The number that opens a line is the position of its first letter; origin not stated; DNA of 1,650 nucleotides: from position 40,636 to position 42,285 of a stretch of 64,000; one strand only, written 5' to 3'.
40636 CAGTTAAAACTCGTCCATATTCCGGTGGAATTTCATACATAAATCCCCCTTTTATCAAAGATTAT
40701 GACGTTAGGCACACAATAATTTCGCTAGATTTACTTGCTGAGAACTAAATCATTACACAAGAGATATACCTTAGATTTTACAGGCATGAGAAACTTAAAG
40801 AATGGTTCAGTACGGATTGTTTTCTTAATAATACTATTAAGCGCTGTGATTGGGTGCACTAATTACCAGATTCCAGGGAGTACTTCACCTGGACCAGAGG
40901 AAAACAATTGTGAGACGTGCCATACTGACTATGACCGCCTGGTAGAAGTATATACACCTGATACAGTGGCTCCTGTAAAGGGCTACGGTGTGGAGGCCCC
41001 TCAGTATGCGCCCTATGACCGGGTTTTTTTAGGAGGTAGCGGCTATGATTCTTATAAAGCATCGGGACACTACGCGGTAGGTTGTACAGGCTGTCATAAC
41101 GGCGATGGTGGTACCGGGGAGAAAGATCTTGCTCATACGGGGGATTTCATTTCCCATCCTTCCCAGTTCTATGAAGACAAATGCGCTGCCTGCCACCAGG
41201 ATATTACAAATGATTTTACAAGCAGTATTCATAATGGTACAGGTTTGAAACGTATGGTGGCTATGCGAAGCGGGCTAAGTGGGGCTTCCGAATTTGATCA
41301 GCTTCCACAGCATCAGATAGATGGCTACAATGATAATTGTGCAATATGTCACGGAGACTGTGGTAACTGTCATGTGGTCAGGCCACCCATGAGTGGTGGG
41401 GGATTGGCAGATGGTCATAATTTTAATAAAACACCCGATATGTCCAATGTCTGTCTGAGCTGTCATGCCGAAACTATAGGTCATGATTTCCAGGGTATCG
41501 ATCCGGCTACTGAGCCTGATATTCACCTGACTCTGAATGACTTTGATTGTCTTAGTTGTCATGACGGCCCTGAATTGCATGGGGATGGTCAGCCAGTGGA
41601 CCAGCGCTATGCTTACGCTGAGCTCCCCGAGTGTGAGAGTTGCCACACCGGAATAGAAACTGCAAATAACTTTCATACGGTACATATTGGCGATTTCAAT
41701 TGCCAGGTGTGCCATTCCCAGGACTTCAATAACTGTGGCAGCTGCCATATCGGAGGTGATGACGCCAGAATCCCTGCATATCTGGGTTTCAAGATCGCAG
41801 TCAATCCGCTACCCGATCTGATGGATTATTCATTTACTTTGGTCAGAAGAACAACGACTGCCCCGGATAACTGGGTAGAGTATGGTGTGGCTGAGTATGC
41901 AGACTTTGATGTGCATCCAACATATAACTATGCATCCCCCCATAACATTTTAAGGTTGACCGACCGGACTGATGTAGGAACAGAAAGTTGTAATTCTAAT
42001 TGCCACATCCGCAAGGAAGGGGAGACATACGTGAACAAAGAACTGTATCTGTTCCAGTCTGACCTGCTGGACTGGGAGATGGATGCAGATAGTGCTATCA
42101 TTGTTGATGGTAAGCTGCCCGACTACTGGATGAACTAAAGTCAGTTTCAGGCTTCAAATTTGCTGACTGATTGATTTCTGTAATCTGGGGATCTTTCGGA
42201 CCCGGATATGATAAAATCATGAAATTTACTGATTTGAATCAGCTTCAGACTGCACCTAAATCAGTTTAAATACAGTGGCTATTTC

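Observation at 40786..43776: Tandem paralogous decahaem lipoproteins with identical haem spacing, a back-to-back CxxCH-x2-CxxCH pair and a conserved CX3CH motif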

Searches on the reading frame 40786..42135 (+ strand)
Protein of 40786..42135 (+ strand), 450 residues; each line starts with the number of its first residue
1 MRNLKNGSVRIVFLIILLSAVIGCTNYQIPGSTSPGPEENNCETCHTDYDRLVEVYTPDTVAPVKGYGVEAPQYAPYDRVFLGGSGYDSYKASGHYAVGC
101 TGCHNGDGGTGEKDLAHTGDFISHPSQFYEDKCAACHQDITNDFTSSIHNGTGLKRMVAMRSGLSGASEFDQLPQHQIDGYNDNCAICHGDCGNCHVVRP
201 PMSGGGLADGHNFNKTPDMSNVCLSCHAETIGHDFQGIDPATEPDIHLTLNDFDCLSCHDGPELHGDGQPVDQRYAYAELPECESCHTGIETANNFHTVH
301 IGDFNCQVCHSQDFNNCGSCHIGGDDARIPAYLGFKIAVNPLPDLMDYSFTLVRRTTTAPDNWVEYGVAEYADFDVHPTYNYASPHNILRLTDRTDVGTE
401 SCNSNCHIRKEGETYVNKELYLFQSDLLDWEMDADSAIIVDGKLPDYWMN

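Call 4: search_protein_families(library=pfam, proteins=[window:40786-42135:+], max_evalue=0.1)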
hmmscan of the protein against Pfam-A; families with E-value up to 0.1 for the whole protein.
window:40786-42135:+ (450 aa): 3 families
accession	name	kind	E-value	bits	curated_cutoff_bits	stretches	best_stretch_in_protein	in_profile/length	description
PF22113.1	Mtrc-MtrF_II-IV_dom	-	1.7e-09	37.9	30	2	39-149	81-175/176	Outer membrane cytochrome MtrC/MtrF-like, domains II/IV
PF14537.11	Cytochrom_c3_2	-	2.2e-05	25.3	25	1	251-321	5-78/79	Cytochrome c3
PF14522.11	Cytochrome_C7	-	2.6e-05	24.4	24.8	0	39-138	13-67/67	Cytochrome c7 and related cytochrome c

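Call 5: search_protein_families(library=ncbifam, proteins=[window:40786-42135:+], max_evalue=0.1)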
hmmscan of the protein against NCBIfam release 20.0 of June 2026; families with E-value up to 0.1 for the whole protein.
window:40786-42135:+ (450 aa): 3 families
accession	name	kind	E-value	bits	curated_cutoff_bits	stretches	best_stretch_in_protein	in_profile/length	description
TIGR04315.1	octaheme_Shew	subfamily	0.00033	19.8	375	1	238-311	171-251/440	tetrathionate reductase family octaheme c-type cytochrome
NF047727.1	4hemeCytCCctA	equivalog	0.0062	16.7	180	1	254-321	39-101/109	tetraheme c-type cytochrome CctA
NF045713.1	CxxCH_16_HmcA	equivalog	0.034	12.7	400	0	98-146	349-395/541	sulfate respiration complex hexadecaheme cytochrome HmcA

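Call 6: search_solved_structures(query=window:40786-42135:+, max_evalue=10, show_alignments=2)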
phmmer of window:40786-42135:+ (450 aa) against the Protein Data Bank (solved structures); distinct sequences matched with E-value up to 10: 7.
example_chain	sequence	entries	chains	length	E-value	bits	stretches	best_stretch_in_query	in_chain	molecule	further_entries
1m1p_A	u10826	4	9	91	0.021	17.1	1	262-329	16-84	Small tetraheme cytochrome c | Periplasmic tetraheme cytochrome c CctA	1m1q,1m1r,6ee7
6hr0_A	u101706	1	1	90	0.025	16.9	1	262-324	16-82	Cytochrome C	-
2k3v_A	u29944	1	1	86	0.2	13.9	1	263-324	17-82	Tetraheme cytochrome c-type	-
1ehj_A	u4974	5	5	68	0.42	12.8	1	273-322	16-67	CYTOCHROME C7 | CYTOCHROME C551.5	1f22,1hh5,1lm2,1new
8rv0_Y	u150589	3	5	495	0.43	12.8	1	92-165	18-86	Octaheme cytochrome c nitrite reductase | Octaheme nitrite c cytochrome c reductase | Octaheme nitrite reductase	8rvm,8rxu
1kwj_A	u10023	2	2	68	0.56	12.4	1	273-322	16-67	cytochrome c7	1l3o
5ze8_A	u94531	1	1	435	1.9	10.6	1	238-295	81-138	cytochrome c552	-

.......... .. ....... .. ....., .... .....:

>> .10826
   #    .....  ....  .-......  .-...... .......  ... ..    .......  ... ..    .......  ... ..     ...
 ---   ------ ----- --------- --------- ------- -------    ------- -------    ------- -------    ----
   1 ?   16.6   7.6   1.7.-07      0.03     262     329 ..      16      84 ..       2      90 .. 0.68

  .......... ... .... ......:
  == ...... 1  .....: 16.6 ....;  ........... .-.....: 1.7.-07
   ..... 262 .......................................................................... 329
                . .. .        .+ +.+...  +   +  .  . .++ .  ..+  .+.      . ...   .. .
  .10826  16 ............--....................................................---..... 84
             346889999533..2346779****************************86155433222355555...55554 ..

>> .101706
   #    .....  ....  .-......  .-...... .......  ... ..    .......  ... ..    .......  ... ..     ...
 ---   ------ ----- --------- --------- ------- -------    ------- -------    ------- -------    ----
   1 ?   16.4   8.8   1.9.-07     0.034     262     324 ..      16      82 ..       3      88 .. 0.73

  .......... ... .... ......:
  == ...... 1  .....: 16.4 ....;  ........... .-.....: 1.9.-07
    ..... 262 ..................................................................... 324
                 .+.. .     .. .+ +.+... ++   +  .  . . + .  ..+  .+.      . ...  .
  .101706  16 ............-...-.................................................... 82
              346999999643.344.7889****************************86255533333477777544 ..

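Call 7: find_homologous_proteins(query=window:40786-42135:+, max_evalue=0.001)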
Query window:40786-42135:+ (450 aa): 808 proteins with E <= 0.001 among 3460 candidates; the best 120 are listed.
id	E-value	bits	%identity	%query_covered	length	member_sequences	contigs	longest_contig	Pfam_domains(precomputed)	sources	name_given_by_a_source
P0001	0.0e+0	1071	99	100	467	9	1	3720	PF14537.12,PF14522.12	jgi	-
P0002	5.5e-264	895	80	100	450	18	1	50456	PF14537.12,PF14522.12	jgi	jgi:hypothetical protein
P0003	2.1e-260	883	79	100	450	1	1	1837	-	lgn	-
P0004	1.1e-247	841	77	100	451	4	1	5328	PF14522.12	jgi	-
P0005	2.8e-235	800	72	100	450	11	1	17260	PF14522.12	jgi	jgi:thiosulfate/3-mercaptopyruvate sulfurtransferase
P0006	5.6e-235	799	73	100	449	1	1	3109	PF14522.12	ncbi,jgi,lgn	-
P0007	8.2e-226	769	70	100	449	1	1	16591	PF14522.12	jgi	jgi:hypothetical protein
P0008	1.5e-224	765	69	100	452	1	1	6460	-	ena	-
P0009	3.9e-224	763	69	100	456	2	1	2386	-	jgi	-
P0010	2.1e-220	751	69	100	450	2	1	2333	PF14537.12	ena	-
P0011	3.2e-218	744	67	100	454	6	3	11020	-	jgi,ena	-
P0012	1.8e-217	741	69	100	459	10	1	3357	PF14537.12,PF14522.12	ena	-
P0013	5.8e-217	740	66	100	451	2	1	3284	PF14537.12,PF14522.12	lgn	-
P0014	1.2e-215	735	67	100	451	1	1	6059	PF14537.12,PF14522.12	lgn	-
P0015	2.1e-215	734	66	100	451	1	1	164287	PF14537.12,PF14522.12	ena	-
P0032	1.8e-200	685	63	100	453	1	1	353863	PF14537.12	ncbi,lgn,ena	-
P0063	2.6e-191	655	61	100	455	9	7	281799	PF14522.12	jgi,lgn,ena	-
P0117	8.5e-188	643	60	98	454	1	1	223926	PF14522.12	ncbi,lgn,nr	ncbi:MAG: hypothetical protein KQH67_06405 [Bacteroidetes bacterium]|nr:hypothetical protein [Bacter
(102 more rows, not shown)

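Call 17: find_encoding_contigs(protein=P0032, flank=10000, max_places=2)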
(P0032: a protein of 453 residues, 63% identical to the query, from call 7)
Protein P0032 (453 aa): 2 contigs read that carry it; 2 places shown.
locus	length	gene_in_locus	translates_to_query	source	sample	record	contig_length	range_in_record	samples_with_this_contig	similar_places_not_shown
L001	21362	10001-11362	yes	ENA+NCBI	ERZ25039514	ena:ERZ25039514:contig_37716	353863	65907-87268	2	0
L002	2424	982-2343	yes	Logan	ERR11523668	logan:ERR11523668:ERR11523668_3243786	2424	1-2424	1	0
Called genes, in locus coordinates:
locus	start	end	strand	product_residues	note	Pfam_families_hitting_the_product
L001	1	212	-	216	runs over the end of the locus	PF01965:DJ-1_PfpI (weak)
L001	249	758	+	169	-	PF02834:LigT_PEase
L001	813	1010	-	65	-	PF00364:Biotin_lipoyl, PF25984:BSH_YknX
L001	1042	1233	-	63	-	-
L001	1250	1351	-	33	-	-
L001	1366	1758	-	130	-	PF02785:Biotin_carb_C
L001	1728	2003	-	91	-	PF02786:CPSase_L_D2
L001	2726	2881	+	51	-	-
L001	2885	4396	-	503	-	PF01039:Carboxyl_trans, PF03255:ACCA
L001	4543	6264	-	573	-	PF00149:Metallophos, PF02872:5_nucleotid_C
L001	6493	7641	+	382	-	PF22113:Mtrc-MtrF_II-IV_dom (faint), PF14522:Cytochrome_C7 (faint)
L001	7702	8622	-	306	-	PF00665:rve, PF13683:rve_3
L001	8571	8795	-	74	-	-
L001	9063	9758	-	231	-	PF00027:cNMP_binding, PF13545:HTH_Crp_2, PF00325:Crp, PF13412:HTH_24 (weak)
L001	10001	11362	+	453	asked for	PF14537:Cytochrom_c3_2 (faint)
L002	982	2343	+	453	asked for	PF14537:Cytochrom_c3_2 (faint)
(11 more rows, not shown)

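Call 18: find_encoding_contigs(protein=P0117, flank=10000, max_places=2)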
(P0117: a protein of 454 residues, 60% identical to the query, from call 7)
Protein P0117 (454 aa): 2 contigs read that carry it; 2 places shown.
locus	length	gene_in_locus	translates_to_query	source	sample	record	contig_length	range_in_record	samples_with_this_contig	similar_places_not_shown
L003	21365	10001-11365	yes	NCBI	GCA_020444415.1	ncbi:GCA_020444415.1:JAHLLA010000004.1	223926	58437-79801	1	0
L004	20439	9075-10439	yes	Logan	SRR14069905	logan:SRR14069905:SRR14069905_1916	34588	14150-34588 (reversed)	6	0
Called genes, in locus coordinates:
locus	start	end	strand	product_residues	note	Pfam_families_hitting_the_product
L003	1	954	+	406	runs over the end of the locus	PF14870:PSII_BNR, PF18962:Por_Secre_tail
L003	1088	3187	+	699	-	-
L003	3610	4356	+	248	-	PF07556:DUF1538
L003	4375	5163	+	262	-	PF07556:DUF1538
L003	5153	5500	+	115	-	PF00543:P-II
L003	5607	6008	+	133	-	PF00571:CBS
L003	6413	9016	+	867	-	PF15902:Sortilin-Vps10 (faint), PF14870:PSII_BNR, PF02012:BNR (faint), PF14870:PSII_BNR, PF01483:P_proprotein (weak), PF18962:Por_Secre_tail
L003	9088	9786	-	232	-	PF00027:cNMP_binding, PF13545:HTH_Crp_2, PF00325:Crp (weak)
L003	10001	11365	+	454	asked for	PF14522:Cytochrome_C7 (faint)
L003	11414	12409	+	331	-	PF00581:Rhodanese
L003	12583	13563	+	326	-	PF12801:Fer4_5, PF12838:Fer4_7 (faint), PF13187:Fer4_9 (faint), PF12837:Fer4_6 (faint)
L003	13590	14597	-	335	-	PF00106:adh_short, PF13561:adh_short_C2 (weak)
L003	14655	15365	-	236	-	-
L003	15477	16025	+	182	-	-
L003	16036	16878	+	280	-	-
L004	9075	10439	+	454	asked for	PF14522:Cytochrome_C7 (faint)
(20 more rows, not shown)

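Call 19: predict_structure(alignment_id=A1)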
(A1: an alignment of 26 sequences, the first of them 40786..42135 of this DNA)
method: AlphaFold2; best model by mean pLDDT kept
length: 450 residues; sequences in the alignment: 26
mean_pLDDT: 33.6   pTM: 0.20
mean pLDDT of the five models: 33.6, 33.1, 32.6, 31.9, 31.5
residues with pLDDT >= 90: 0; 70-90: 14; 50-70: 20; < 50: 416
segments of 3 or more residues with pLDDT < 50: 25-163, 176-178, 180-450
pLDDT, mean of each block of 10 residues (from residue 1): 63 78 45 30 31 25 28 27 37 37 35 36 31 31 32 42 51 56 37 23 22 26 28 28 30 30 33 26 32 42 35 25 22 27 29 25 28 27 23 33 35 39 28 29 34
secondary structure, 60 per line:
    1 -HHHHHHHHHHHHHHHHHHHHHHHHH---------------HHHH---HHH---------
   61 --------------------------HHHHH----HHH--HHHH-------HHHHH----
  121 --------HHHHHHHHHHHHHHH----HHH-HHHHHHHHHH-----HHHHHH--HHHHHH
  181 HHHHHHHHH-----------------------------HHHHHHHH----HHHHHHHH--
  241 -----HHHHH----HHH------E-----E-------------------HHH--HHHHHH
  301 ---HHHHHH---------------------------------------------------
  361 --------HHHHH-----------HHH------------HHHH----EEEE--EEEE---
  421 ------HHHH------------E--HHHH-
elements in order: H2-26 H42-45 H87-91 H101-104 H112-116 H129-143 H152-161 H167-172 H175-189 H219-226 H231-238 H246-250 H295-300 H304-309 H369-373 H400-403 E408-411 E414-417 H427-430 H446-449

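Call 21: search_protein_representatives(alignment_id=A1)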
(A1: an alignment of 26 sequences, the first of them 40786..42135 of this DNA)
Query: 26 sequences, 452 profile positions. Proteins with E-value up to 0.001 (for the whole library): 590; up to 1e-10: 293; up to 1e-30: 135. The best 150 are listed.
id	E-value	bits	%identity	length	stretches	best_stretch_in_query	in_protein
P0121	4.7e-183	625.5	-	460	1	8-450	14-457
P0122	1.8e-134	465.3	-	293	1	161-450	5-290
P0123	2.5e-102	359.4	-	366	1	9-230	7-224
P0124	4.2e-91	322.3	-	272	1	209-446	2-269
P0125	2.8e-90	319.6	-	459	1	12-450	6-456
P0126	1.8e-83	297.2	-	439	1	13-443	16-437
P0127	1.9e-83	297.1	-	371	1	77-415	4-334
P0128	1.9e-80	287.2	-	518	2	95-450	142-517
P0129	4.1e-80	286.1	-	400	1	97-450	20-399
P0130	5.1e-77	275.9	-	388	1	72-447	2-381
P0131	7.2e-76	272.1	-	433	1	38-413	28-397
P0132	1.1e-73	264.9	-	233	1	209-370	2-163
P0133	1.5e-73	264.5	-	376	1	72-442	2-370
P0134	3.4e-73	263.3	-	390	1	74-410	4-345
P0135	1.0e-72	261.8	-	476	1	13-413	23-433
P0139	1.2e-68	248.3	-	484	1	32-443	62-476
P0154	1.2e-60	221.9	-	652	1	89-449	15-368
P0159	5.7e-59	216.4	-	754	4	96-442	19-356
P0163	1.1e-57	212.2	-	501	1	74-441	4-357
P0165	1.6e-57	211.7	-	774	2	99-408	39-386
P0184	5.5e-52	193.4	-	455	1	37-441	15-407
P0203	6.1e-48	180.1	-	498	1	33-443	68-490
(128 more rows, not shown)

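Call 25: search_protein_families(library=ncbifam, proteins=[P0125, P0128, P0131, P0139, P0154, P0159, P0163, P0184, P0165, P0203], max_evalue=0.001)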
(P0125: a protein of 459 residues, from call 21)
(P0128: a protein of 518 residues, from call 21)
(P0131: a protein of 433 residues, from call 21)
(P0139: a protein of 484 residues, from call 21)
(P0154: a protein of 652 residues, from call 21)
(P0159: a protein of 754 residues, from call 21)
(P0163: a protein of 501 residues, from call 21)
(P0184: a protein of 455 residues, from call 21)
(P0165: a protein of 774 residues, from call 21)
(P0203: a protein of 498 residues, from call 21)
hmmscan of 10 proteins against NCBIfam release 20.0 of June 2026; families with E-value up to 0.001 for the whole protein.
P0125 (459 aa): 1 family
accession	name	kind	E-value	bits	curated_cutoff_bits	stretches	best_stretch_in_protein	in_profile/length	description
NF040943.1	cytoc3_ExtM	equivalog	8.2e-06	24.4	800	0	86-154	33-101/599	selenite/tellurite reduction operon c-type cytochrome ExtM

P0128 (518 aa): 0 families

P0131 (433 aa): 4 families
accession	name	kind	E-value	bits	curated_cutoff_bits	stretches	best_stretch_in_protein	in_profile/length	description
NF040943.1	cytoc3_ExtM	equivalog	1.8e-07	29.9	800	1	225-273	255-301/599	selenite/tellurite reduction operon c-type cytochrome ExtM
TIGR04315.1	octaheme_Shew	subfamily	2.6e-07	30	375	1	229-308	178-260/440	tetrathionate reductase family octaheme c-type cytochrome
NF008659.0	PRK11659.1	equivalog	1.1e-05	25.2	184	1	199-299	41-143/188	cytochrome c nitrite reductase pentaheme subunit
TIGR04257.1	nanowire_3heme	domain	2.9e-05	24.1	40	0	254-309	14-74/75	c(7)-type cytochrome triheme domain-containing protein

P0139 (484 aa): 2 families
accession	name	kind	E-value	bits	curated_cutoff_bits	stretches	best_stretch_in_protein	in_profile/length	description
TIGR03508.1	decahem_SO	subfamily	5.8e-10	39.1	192.2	1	250-357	3-108/258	DmsE family decaheme c-type cytochrome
NF008659.0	PRK11659.1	equivalog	1.4e-05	24.8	184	0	171-294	4-123/188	cytochrome c nitrite reductase pentaheme subunit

P0154 (652 aa): 8 families
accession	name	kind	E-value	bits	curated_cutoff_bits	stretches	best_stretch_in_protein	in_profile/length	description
NF008557.0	PRK11493.1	equivalog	1.8e-23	83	250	1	412-645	41-270/281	3-mercaptopyruvate sulfurtransferase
NF040901.1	SeO3_TeO2_ExtH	equivalog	5.3e-11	42.2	200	1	590-645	288-347/430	selenite/tellurite reduction operon rhodanese-like protein ExtH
NF041203.1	rhodanese_LYCAU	equivalog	6.9e-10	38.7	115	0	602-647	72-119/126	rhodanese-related (seleno)protein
NF006444.0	PRK08762.1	equivalog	3.3e-08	32.6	449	0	409-505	18-113/387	molybdopterin-synthase adenylyltransferase MoeB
NF001195.0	PRK00162.1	equivalog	1.3e-07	31.8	102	0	393-424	13-43/108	thiosulfate sulfurtransferase GlpE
NF040943.1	cytoc3_ExtM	equivalog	2e-06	26.4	800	1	19-85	32-96/599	selenite/tellurite reduction operon c-type cytochrome ExtM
NF001133.1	PRK00142.1-1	equivalog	0.00012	21.7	170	0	379-503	100-207/229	oxygen-dependent tRNA uridine(34) hydroxylase TrhO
NF005902.0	PRK07878.1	equivalog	0.00049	19.1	647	0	603-646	340-383/392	adenylyltransferase/sulfurtransferase MoeZ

P0159 (754 aa): 4 families
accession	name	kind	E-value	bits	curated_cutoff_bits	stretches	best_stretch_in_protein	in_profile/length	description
TIGR03508.1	decahem_SO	subfamily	4.6e-16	59.1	192.2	1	535-681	33-177/258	DmsE family decaheme c-type cytochrome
NF041028.1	decahem_GSU2203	exception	6.8e-11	41.9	325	1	538-648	69-183/317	GSU2203 family decaheme c-type cytochrome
NF041198.1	UshA_like_PCGU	equivalog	6.1e-10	38.3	275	1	478-580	410-514/519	UshA-like (seleno)protein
NF008339.0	PRK11125.1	equivalog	0.00096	17.9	595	1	637-692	284-339/487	ammonia-forming cytochrome c nitrite reductase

P0163 (501 aa): 2 families
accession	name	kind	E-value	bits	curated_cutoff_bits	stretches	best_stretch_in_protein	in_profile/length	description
TIGR03508.1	decahem_SO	subfamily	1.9e-11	43.9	192.2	1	101-234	33-151/258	DmsE family decaheme c-type cytochrome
TIGR04315.1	octaheme_Shew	subfamily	0.00022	20.4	375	0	170-236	185-253/440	tetrathionate reductase family octaheme c-type cytochrome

P0184 (455 aa): 3 families
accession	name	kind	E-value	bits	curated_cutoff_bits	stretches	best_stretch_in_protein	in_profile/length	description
TIGR03508.1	decahem_SO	subfamily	1.5e-06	27.9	192.2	0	74-285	1-197/258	DmsE family decaheme c-type cytochrome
NF008659.0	PRK11659.1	equivalog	0.0006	19.6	184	0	157-265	74-171/188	cytochrome c nitrite reductase pentaheme subunit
TIGR03146.1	cyt_nit_nrfB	equivalog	0.00078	19.8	166.6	0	77-165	13-91/145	cytochrome c nitrite reductase pentaheme subunit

P0165 (774 aa): 6 families
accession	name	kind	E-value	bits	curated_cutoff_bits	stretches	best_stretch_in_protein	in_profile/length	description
NF040943.1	cytoc3_ExtM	equivalog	9.1e-19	67.2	800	2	528-575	258-302/599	selenite/tellurite reduction operon c-type cytochrome ExtM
NF040967.1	cytc_ExtN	equivalog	8.8e-16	57.7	200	1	34-404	35-355/415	selenite/tellurite reduction operon c-type cytochrome ExtN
NF040968.1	FeS_ExtO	equivalog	2.9e-15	56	200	1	34-404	35-354/416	selenite/tellurite reduction operon b-type cytochrome iron-sulfur cluster-binding subunit ExtO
TIGR04315.1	octaheme_Shew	subfamily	2.1e-07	30.3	375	1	525-597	174-251/440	tetrathionate reductase family octaheme c-type cytochrome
TIGR03508.1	decahem_SO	subfamily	1.5e-05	24.6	192.2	0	154-278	26-128/258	DmsE family decaheme c-type cytochrome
NF008659.0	PRK11659.1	equivalog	2.1e-05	24.3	184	0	116-291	37-173/188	cytochrome c nitrite reductase pentaheme subunit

P0203 (498 aa): 1 family
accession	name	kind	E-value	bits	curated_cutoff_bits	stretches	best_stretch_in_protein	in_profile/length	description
NF040943.1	cytoc3_ExtM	equivalog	0.00015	20.2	800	1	135-188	34-90/599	selenite/tellurite reduction operon c-type cytochrome ExtM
